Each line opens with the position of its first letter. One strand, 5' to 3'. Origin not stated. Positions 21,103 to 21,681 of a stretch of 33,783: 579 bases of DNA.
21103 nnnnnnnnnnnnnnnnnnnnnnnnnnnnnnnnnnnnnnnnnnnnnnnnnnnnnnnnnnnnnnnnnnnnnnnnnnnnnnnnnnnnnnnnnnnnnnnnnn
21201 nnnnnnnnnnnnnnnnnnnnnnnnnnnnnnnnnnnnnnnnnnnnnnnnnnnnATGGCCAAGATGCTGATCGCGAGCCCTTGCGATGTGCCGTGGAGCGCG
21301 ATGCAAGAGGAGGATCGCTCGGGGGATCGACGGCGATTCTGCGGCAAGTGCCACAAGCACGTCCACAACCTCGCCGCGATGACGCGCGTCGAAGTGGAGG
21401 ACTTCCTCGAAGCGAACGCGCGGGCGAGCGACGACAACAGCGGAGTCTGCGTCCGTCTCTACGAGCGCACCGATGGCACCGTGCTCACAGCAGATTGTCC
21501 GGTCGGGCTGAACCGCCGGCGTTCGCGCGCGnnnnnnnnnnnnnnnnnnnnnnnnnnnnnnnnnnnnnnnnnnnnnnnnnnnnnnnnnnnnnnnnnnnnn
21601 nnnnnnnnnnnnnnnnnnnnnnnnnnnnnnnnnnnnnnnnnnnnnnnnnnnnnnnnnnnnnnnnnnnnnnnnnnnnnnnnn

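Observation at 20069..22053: Translationally coupled tandem paralogues: coiled coil, conserved 5-Cys domain, TM helix, PEGA domain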

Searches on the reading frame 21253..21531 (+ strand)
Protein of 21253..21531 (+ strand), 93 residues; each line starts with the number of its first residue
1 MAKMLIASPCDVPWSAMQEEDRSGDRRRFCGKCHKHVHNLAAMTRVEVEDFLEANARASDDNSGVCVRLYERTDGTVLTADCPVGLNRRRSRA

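Call 23: search_solved_structures(query=A3, max_evalue=10, show_alignments=3)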
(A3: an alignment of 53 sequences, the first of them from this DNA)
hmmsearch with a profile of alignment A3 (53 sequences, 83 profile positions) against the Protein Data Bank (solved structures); distinct sequences matched with E-value up to 10: 10.
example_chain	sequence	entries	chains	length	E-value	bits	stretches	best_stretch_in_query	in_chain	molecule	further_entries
3zli_A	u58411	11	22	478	0.038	17.4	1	3-45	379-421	HISTONE DEMETHYLASE UTY | UBIQUITOUSLY TRANSCRIBED TETRATRICOPEPTIDE REPEAT PROTEIN Y-LINKED TRANSCRIPT VARIANT 57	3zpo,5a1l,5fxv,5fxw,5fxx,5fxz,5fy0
4uf0_B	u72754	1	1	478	0.04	17.4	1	3-45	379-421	HISTONE DEMETHYLASE UTY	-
4uf0_A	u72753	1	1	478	0.13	15.7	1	3-45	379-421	HISTONE DEMETHYLASE UTY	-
3avr_A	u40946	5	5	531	0.52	13.8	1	2-44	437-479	Lysine-specific demethylase 6A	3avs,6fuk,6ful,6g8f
6w1b_A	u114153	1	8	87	0.62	13.5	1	25-51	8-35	Pulmonary surfactant-associated protein B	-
6vyn_A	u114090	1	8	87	0.64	13.5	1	25-51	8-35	Pulmonary surfactant-associated protein B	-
6vzd_A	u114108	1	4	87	0.69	13.4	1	25-50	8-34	Pulmonary surfactant-associated protein B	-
7mbk_B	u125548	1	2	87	0.73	13.3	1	25-50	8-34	Pulmonary surfactant-associated protein B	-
1oyz_A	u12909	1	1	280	2.2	11.8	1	23-51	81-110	Hypothetical protein yibA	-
1ul5_A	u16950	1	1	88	5.9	10.4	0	10-33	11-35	squamosa promoter binding protein-like 7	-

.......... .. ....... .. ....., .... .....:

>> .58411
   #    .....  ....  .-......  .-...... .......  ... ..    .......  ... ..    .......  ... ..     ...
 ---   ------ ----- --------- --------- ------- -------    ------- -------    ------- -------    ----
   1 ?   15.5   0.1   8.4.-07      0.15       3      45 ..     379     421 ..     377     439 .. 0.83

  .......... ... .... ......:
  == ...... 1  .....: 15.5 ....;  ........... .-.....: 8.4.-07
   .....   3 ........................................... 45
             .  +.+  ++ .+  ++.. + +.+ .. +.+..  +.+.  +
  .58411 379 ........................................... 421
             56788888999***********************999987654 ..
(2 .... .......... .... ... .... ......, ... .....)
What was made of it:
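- Closest known: KDM6. Different: The first, fourth and fifth Cys have no counterpart in the aligned UTY segment (call 23).
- They cover only the CxxC hairpin, and the aligned UTY segment lacks the first Cys (call 23).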

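Call 25: find_related_loci(query=A3, collection=genome_contigs, flank=8000)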
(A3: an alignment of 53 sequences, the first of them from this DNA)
Query A3 (93 aa) in genome_contigs; peptide patterns used: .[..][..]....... (x = any residue, [..] = any of these).
598 stretches matched a pattern (row limit reached: there are more); 596 encode a relative of the query (tblastn E <= 1e-3); the best 80 are kept; 80 distinct loci.
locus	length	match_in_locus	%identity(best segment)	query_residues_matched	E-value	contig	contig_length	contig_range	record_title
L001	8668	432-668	51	1-89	9e-27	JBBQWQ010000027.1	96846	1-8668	MAG: Polyangiales bacterium isolate Co_metawrap_2065 Cmw_2065_k141_5774999_length_96846_cov_16.9993, whole genome shotgu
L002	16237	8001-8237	51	1-89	2e-26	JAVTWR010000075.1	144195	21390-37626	MAG: Polyangiaceae bacterium isolate labscale reactor_MAG19 NODE_77_length_144195_cov_26.083794, whole genome shotgun se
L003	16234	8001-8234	51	3-90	5e-26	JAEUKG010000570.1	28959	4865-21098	MAG: Myxococcales bacterium isolate new MAG-89 k141_1290516, whole genome shotgun sequence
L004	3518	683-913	51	3-89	7e-26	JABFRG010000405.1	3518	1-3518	MAG: Polyangiaceae bacterium isolate P-RSF-IL-17 seq_11220, whole genome shotgun sequence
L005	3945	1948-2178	53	6-92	1e-25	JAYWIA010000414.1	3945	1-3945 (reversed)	MAG: Myxococcales bacterium isolate GLR81_GL56_UP_2_concoct_103 GLR81_GL56_UP_2_concoct_103_413, whole genome shotgun se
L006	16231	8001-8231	52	6-92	3e-25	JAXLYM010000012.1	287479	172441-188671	MAG: Polyangiaceae bacterium isolate STL-MYX13 C2.77.fa-12, whole genome shotgun sequence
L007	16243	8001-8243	49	3-87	4e-25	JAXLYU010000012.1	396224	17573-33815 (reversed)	MAG: Labilithrix sp. isolate STL-MYX21 C4.7.fa-12, whole genome shotgun sequence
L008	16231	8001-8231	54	6-92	6e-25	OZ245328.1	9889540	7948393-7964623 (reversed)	MAG: Polyangiaceae bacterium isolate ef4d6364-0f41-4c80-b183-af888e385f1b genome assembly, chromosome: 1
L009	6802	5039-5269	51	6-92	1e-24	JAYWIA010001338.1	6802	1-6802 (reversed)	MAG: Myxococcales bacterium isolate GLR81_GL56_UP_2_concoct_103 GLR81_GL56_UP_2_concoct_103_1337, whole genome shotgun s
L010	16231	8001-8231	53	6-92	2e-24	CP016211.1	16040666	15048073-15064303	Minicystis rosea strain DSM 24000 chromosome, complete genome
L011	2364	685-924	47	3-93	2e-24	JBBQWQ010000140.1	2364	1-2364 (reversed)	MAG: Polyangiales bacterium isolate Co_metawrap_2065 Cmw_2065_k141_27791792_length_2364_cov_14.9748, whole genome shotgu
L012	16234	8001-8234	53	6-92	2e-24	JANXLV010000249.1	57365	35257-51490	MAG: Myxococcales bacterium isolate 336R_concoct_307_sub 336R_k141_849162, whole genome shotgun sequence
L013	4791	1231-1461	51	6-92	2e-24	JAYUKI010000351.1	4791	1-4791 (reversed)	MAG: Myxococcales bacterium isolate GFS_9240 GFS_9240_350, whole genome shotgun sequence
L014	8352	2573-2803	53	6-92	2e-24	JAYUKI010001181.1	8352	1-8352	MAG: Myxococcales bacterium isolate GFS_9240 GFS_9240_1180, whole genome shotgun sequence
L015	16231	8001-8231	48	6-92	6e-24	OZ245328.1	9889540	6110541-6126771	MAG: Polyangiaceae bacterium isolate ef4d6364-0f41-4c80-b183-af888e385f1b genome assembly, chromosome: 1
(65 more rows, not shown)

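Call 30: search_protein_representatives(alignment_id=A3)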
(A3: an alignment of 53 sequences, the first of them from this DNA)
Query: 53 sequences, 83 profile positions. Proteins with E-value up to 0.001 (for the whole library): 16831; up to 1e-10: 7645; up to 1e-30: 1187. The best 150 are listed.
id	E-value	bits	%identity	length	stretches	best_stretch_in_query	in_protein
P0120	1.2e-37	144.0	-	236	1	1-82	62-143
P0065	2.8e-37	142.9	-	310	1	1-82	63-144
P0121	7.3e-37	141.5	-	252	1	1-82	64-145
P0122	8.3e-37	141.3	-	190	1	1-82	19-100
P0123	9.0e-37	141.2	-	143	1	1-82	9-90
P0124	1.3e-36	140.7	-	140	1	1-78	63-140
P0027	2.0e-36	140.1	-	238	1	1-82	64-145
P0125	2.3e-36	139.9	-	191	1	1-82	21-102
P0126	2.6e-36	139.8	-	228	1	1-82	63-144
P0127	2.7e-36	139.7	-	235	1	1-82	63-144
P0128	3.7e-36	139.3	-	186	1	1-82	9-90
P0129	3.7e-36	139.3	-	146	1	3-82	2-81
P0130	4.0e-36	139.1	-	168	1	1-82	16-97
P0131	4.6e-36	139.0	-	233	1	1-82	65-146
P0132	5.4e-36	138.7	-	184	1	1-82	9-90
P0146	1.8e-35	137.1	-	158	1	1-82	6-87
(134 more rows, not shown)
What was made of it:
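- Family size: 16,831 representative clusters at E<=1e-3 and 7,645 at E<=1e-10 (call 30); at least 596 genomic loci in six phyla (call 25).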

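Call 41: search_protein_families(library=pfam, alignment_id=A3, max_evalue=10)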
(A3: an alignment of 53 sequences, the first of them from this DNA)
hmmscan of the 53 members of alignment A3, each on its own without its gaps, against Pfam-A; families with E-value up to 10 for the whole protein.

A. member 1, seq(93 aa): 1 family
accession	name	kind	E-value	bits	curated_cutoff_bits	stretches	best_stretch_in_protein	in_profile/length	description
PF24375.1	DUF7531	-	0.016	15.2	27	1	10-75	11-70/288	Family of unknown function (DUF7531)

B. families by the number of members that match (of 53 scanned): 24 families
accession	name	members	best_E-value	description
PF21326.4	KDM6_GATAL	8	0.0016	KDM6, GATA-like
PF24375.1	DUF7531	7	0.00033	Family of unknown function (DUF7531)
PF17486.7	Cys_Knot_tox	4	0.01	Cystine knot toxins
PF14776.11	UNC-79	4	0.017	Cation-channel complex subunit UNC-79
PF24439.1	DUF7558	2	0.0054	Family of unknown function (DUF7558)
PF23088.1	DUF7047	2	0.042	Domain of unknown function (DUF7047)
PF13248.11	Zn_ribbon_3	2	0.063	zinc-ribbon domain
PF03110.19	SBP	1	0.0061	SBP domain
PF14569.12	zf-UDP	1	0.038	Zinc-binding RING-finger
PF20764.2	DUF6837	1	0.053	Domain of unknown function (DUF6837)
PF00320.33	GATA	1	0.057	GATA zinc finger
PF00105.24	zf-C4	1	0.071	Double treble clef zinc finger, C4 type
PF25813.1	zf_VAL1_N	1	0.076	VAL1-like, N-terminal zinc finger domain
PF00050.26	Kazal_1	1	0.078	Kazal-type serine protease inhibitor domain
PF16919.11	PknG_rubred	1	0.082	Protein kinase G rubredoxin domain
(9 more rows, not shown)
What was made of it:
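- Sub-threshold matches to the KDM6 GATA-like zinc domain: 8 of 53 members with best E 0.0016, and UTY in the PDB at E 0.038 (calls 23, 41).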

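Call 42: predict_structure(alignment_id=A3)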
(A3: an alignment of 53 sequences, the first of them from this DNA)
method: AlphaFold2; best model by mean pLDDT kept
length: 93 residues; sequences in the alignment: 53
mean_pLDDT: 67.4   pTM: 0.55
mean pLDDT of the five models: 67.4, 63.3, 62.7, 59.6, 58.2
residues with pLDDT >= 90: 0; 70-90: 46; 50-70: 30; < 50: 17
segments of 3 or more residues with pLDDT < 50: 1-7, 79-85
pLDDT, mean of each block of 10 residues (from residue 1): 45 81 77 83 83 75 63 50 51 59
secondary structure, 60 per line:
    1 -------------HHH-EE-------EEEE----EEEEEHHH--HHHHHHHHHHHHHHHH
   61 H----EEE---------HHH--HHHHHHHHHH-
elements in order: E27-30 E35-39 H45-61 E66-68 H83-92
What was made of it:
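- On Metal-binding (Zn or Fe-S) domain: Model coordinates were not available, and the C-terminal hairpin has pLDDT about 50 (call 42).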

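Call 54: find_homologous_proteins(query=A3, max_evalue=0.00001)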
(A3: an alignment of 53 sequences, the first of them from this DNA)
Query A3 (53 sequences) (93 aa, profile of the alignment): 2705 proteins with E <= 0.00001 among 3955 candidates; the best 120 are listed.
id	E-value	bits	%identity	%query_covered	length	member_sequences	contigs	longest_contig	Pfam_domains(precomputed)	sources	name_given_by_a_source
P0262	7.0e-37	143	51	94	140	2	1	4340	-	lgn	-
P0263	8.3e-37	143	48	99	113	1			-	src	-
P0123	2.8e-36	141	49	95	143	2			-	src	-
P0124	4.2e-36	141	47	95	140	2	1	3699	-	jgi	jgi:hypothetical protein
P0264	9.8e-36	140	51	95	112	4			-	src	-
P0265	9.8e-36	140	50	86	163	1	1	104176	-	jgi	jgi:hypothetical protein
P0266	9.9e-36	140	50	94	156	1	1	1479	-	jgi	jgi:hypothetical protein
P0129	1.2e-35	139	53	89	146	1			-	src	-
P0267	1.2e-35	139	47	94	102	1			-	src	-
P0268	1.9e-35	139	47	99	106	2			-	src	-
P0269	2.3e-35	138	51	95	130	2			-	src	-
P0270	2.4e-35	138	51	94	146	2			-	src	-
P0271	2.5e-35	138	44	94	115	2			-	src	-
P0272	2.7e-35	138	49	95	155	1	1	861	-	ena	-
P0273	2.8e-35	138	48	99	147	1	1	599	-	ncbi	-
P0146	5.6e-35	137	52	94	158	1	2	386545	-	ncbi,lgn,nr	ncbi:MAG: hypothetical protein HY078_11395 [Elusimicrobia bacterium]|nr:hypothetical protein [Elusim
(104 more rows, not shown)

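Call 59: search_protein_families(library=pfam, alignment_id=A5, max_evalue=0.00001)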
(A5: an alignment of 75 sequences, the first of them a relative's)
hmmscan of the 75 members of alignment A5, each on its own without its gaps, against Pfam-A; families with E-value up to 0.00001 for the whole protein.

A. member 1, L002:1946-2374:- (143 aa): 0 families

B. families by the number of members that match (of 75 scanned): 52 families (the first 25 are shown)
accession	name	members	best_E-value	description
PF02540.23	NAD_synthase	6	4e-71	NAD synthase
PF00795.27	CN_hydrolase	6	4.9e-27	Carbon-nitrogen hydrolase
PF16884.10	ADH_N_2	2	9.7e-42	N-terminal domain of oxidoreductase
PF13517.12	FG-GAP_3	2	1.6e-37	FG-GAP-like repeat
PF00107.32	ADH_zinc_N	2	2.6e-21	Zinc-binding dehydrogenase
PF01839.29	FG-GAP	2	2.5e-10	FG-GAP repeat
PF13602.12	ADH_zinc_N_2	2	6.2e-09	Zinc-binding dehydrogenase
PF04069.17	OpuAC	1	1.3e-56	Substrate binding domain of ABC-type glycine betaine transport system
PF00005.33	ABC_tran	1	2.1e-52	ABC transporter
PF12974.12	Phosphonate-bd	1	1.4e-47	ABC transporter, phosphonate, periplasmic substrate-binding protein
PF00122.25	E1-E2_ATPase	1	2e-44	E1-E2 ATPase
PF00732.25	GMC_oxred_N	1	8.8e-42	GMC oxidoreductase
PF02678.22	Pirin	1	1.3e-35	Pirin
PF00227.31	Proteasome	1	7.5e-27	Proteasome subunit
PF00069.31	Pkinase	1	2e-26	Protein kinase domain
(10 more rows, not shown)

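Call 60: search_protein_families(library=pfam, alignment_id=A6, max_evalue=0.00001)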
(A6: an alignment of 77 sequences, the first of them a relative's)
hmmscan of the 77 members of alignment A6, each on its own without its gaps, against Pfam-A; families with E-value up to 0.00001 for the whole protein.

A. member 1, L001:892-1455:+ (188 aa): 0 families

B. families by the number of members that match (of 77 scanned): 66 families (the first 25 are shown)
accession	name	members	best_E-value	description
PF13519.12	VWA_2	7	8.7e-09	von Willebrand factor type A domain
PF13602.12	ADH_zinc_N_2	3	4.3e-26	Zinc-binding dehydrogenase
PF00107.32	ADH_zinc_N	3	2.1e-20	Zinc-binding dehydrogenase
PF08240.17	ADH_N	3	1.2e-17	Alcohol dehydrogenase GroES-like domain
PF07690.21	MFS_1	2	4.2e-51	Major Facilitator Superfamily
PF00005.33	ABC_tran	2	1.3e-45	ABC transporter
PF00106.31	adh_short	2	7.3e-33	short chain dehydrogenase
PF13561.12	adh_short_C2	2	1.2e-20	Enoyl-(Acyl carrier protein) reductase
PF06271.18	RDD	2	2.4e-19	RDD family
PF00083.30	Sugar_tr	2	8.2e-15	Sugar (and other) transporter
PF13347.12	MFS_2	2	1.8e-09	MFS/sugar transport protein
PF13401.12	AAA_22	2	2e-07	AAA domain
PF08659.16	KR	2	6e-07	KR domain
PF12832.13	MFS_1_like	2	3.6e-06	MFS_1 like family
PF17164.10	DUF5122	1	2.8e-77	Domain of unknown function (DUF5122) beta-propeller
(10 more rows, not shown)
